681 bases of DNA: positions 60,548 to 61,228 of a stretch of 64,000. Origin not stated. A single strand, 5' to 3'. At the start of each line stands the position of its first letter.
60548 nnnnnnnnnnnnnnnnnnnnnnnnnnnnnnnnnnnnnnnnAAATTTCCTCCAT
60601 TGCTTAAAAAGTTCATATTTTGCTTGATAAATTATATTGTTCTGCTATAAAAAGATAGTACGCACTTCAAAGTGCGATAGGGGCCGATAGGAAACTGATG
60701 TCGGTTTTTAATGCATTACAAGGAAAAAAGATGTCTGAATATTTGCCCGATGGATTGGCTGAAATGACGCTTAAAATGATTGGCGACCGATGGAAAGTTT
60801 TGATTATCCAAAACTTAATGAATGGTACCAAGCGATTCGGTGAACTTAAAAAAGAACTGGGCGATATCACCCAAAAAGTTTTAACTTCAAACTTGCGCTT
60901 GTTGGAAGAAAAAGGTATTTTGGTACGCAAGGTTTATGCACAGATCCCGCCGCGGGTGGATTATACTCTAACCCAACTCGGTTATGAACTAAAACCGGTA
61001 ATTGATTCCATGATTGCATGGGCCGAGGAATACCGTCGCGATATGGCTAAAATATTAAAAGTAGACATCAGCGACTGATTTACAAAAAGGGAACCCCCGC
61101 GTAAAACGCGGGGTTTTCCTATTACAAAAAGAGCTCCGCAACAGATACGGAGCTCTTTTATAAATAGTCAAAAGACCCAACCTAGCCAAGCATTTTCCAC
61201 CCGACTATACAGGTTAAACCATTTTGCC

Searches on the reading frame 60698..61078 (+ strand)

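Call 90: search_protein_families(library=pfam, proteins=[window:60698-61078:+], max_evalue=0.001)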
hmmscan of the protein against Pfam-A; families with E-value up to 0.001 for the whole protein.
window:60698-61078:+ (126 aa): 1 family
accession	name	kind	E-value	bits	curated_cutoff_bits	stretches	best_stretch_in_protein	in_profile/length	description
PF01638.23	HxlR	-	1.5e-32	111.8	20.8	1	27-114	1-88/91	HxlR-like helix-turn-helix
